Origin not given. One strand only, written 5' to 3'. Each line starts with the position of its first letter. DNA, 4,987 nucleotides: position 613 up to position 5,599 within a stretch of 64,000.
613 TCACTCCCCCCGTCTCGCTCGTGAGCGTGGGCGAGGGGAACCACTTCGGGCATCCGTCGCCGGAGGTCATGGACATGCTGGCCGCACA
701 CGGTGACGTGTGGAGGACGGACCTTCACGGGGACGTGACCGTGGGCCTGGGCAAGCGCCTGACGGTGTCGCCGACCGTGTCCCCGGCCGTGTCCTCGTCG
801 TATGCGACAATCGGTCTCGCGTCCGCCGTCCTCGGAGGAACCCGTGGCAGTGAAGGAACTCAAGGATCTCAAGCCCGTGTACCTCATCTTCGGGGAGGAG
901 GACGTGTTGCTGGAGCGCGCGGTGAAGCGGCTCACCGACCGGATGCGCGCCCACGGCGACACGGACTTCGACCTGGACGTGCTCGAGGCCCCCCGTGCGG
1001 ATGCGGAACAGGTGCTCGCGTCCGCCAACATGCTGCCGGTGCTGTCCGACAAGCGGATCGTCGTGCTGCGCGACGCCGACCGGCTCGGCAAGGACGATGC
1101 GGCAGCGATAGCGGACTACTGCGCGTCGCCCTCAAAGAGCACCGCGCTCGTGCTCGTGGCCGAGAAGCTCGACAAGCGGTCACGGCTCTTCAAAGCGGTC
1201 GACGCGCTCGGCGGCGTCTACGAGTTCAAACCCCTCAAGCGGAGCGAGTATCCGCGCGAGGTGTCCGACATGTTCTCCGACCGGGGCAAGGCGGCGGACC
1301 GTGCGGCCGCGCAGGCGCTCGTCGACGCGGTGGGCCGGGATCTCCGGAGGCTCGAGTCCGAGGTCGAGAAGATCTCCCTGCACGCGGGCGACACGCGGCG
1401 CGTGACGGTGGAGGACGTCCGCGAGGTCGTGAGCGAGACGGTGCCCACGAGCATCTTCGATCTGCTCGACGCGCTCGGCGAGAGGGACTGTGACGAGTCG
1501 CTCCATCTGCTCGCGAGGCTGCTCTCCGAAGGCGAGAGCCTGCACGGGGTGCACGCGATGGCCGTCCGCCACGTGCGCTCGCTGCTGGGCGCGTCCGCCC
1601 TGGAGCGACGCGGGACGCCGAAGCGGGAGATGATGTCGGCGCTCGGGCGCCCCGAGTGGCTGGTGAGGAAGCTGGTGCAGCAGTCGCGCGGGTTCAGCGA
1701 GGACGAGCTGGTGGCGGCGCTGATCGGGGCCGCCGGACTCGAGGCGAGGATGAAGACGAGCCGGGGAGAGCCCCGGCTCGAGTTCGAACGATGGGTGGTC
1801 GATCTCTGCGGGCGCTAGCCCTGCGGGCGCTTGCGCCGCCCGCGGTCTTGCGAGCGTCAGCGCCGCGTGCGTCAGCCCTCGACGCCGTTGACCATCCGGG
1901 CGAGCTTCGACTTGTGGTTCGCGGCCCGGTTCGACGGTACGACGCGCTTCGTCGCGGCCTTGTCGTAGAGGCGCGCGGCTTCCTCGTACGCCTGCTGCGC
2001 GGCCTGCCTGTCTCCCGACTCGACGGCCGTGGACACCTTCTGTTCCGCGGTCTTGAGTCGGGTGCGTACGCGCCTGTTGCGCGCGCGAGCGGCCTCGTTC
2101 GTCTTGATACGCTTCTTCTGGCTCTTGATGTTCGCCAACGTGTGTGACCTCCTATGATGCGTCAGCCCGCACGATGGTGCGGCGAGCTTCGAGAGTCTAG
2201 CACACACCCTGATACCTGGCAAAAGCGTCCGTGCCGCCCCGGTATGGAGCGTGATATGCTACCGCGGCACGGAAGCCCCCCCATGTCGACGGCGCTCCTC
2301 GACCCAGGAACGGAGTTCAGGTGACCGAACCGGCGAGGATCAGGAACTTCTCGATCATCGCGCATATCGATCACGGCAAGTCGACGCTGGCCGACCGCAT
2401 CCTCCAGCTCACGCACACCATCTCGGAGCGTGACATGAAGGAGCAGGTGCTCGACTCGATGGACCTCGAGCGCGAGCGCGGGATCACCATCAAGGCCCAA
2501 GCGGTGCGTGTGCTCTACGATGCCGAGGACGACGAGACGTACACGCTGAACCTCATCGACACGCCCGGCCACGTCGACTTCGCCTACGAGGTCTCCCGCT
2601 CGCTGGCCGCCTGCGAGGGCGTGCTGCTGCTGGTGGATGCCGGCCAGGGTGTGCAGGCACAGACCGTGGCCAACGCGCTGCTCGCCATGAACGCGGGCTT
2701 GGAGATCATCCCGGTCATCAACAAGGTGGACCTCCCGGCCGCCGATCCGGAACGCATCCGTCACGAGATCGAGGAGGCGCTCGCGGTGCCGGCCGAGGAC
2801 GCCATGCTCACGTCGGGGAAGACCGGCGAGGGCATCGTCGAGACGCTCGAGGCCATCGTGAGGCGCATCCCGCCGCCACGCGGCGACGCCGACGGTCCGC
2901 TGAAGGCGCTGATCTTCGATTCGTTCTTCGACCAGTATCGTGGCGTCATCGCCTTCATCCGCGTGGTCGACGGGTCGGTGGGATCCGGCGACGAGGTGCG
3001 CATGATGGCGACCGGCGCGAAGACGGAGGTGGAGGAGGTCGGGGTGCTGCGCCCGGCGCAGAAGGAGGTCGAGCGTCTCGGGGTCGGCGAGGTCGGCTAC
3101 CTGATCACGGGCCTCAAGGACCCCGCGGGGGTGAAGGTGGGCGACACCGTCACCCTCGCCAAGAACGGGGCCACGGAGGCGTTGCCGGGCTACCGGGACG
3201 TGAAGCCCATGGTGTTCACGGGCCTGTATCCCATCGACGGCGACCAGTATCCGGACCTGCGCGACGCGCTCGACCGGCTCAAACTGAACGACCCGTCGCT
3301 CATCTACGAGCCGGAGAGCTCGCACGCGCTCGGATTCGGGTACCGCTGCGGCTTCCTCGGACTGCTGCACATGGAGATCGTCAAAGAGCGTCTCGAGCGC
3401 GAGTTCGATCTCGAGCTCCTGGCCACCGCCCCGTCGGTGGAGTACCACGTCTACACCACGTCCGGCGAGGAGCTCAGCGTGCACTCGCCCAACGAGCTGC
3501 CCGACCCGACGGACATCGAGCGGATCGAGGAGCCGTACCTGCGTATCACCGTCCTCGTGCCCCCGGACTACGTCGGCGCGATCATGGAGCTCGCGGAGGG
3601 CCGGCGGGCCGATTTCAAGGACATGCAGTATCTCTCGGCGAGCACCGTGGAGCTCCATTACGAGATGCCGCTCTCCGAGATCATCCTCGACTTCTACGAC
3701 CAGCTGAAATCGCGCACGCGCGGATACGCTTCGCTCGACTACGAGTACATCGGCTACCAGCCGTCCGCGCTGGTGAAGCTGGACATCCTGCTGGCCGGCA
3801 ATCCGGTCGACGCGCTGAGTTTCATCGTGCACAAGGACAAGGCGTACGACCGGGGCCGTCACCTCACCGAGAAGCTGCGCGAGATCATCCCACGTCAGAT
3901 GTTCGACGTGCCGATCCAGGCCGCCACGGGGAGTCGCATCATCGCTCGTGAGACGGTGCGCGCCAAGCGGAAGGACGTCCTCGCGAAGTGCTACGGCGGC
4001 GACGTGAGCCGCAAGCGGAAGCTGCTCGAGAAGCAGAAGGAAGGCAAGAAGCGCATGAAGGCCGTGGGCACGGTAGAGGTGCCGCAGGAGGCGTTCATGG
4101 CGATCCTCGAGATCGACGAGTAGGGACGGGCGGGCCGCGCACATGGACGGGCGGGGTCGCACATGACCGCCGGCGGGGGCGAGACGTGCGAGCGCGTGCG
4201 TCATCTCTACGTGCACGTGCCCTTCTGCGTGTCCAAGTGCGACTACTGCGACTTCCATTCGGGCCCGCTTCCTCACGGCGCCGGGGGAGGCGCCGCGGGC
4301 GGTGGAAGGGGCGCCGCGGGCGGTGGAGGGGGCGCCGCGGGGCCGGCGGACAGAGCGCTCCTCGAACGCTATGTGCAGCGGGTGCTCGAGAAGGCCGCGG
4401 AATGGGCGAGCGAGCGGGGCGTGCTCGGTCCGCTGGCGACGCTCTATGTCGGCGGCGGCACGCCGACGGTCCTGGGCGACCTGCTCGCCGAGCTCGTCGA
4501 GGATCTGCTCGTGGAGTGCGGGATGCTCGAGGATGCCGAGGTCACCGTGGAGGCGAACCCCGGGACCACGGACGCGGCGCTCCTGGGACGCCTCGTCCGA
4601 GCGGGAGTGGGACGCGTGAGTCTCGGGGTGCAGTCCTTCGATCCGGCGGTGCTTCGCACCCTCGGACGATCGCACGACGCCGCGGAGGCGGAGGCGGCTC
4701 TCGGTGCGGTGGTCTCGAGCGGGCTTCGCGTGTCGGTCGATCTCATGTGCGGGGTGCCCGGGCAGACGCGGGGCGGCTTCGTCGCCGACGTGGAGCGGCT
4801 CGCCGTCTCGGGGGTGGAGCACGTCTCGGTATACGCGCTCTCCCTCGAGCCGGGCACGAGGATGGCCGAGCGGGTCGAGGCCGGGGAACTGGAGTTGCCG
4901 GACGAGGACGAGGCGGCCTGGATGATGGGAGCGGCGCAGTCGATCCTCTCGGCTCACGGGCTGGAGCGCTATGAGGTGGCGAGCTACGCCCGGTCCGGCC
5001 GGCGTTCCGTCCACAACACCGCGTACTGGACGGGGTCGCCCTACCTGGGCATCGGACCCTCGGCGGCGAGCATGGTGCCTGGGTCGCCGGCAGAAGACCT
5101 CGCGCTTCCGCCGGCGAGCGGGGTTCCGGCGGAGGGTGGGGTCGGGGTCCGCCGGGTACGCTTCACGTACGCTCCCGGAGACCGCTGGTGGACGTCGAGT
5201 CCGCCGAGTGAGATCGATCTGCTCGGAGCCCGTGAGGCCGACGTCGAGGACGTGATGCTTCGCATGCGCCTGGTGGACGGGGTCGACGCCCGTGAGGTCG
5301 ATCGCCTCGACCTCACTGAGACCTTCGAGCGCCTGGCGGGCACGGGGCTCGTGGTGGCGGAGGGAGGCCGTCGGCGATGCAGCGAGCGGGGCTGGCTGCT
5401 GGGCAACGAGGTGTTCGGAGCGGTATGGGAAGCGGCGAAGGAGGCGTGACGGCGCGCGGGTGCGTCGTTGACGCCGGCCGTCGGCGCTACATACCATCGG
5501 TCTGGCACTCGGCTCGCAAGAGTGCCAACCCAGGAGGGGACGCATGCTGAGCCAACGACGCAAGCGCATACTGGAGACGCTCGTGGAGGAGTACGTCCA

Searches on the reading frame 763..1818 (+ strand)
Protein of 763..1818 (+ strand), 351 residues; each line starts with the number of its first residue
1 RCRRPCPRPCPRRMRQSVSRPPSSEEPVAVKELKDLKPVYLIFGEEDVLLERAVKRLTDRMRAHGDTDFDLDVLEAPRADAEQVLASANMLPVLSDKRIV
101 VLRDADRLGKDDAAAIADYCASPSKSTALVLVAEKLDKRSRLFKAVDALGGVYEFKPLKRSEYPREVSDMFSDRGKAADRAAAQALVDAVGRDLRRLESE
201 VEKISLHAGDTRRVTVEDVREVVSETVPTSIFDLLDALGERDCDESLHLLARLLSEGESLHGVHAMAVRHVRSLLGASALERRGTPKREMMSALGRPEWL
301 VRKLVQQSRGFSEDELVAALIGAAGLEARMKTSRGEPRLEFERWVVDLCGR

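Call 40: search_protein_families(library=pfam, proteins=[window:763-1818:+], max_evalue=0.00001)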
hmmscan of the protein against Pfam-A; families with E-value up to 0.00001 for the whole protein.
window:763-1818:+ (351 aa): 2 families
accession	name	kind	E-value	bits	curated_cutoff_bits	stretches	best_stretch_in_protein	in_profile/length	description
PF21694.2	DNA_pol3_delta_C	-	8.9e-21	74.6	27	1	230-346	3-119/121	DNA polymerase III delta subunit, C-terminal domain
PF06144.19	DNA_pol3_delta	-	3.1e-13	50.3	21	1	40-148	1-116/124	DNA polymerase III, delta subunit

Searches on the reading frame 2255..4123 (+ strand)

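Call 40: search_protein_families(library=pfam, proteins=[window:2255-4123:+], max_evalue=0.00001)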
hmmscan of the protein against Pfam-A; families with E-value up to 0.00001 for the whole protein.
window:2255-4123:+ (622 aa): 5 families
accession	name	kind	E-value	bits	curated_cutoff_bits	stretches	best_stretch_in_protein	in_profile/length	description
PF00009.33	GTP_EFTU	-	3.7e-54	183.6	26.5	1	28-207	2-188/188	Elongation factor Tu GTP binding domain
PF06421.17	LepA_C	-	3.2e-50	169.2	29.7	1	514-618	2-106/107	GTP-binding protein LepA C-terminus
PF00679.30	EFG_C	-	1.5e-22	79.8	27.9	1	424-510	2-87/89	Elongation factor G C-terminus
PF03144.31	GTP_EFTU_D2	-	2.4e-11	44.3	30.3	1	230-300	1-73/73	Elongation factor Tu domain 2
PF22042.2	EF-G_D2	-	1.7e-06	28.5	27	1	215-299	1-81/84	Elongation factor G domain 2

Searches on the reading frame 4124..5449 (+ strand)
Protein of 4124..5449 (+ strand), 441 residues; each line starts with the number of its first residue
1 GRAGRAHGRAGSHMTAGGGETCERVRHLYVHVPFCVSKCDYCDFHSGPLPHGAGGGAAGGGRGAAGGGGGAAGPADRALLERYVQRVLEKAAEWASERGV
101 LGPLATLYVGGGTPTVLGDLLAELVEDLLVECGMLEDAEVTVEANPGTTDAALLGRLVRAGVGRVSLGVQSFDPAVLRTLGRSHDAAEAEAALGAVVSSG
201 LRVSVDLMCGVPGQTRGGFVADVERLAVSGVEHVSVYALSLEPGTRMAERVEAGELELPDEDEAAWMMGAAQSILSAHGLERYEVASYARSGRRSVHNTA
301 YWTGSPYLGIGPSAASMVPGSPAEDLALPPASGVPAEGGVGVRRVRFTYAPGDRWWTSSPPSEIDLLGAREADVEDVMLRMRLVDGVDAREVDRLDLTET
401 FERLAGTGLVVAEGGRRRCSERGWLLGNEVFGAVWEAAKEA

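Call 40: search_protein_families(library=pfam, proteins=[window:4124-5449:+], max_evalue=0.00001)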
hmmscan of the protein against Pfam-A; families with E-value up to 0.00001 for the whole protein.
window:4124-5449:+ (441 aa): 1 family
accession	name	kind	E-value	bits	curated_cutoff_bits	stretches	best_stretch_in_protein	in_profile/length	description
PF04055.27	Radical_SAM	-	1e-22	81.5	29.5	1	29-224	1-164/166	Radical SAM superfamily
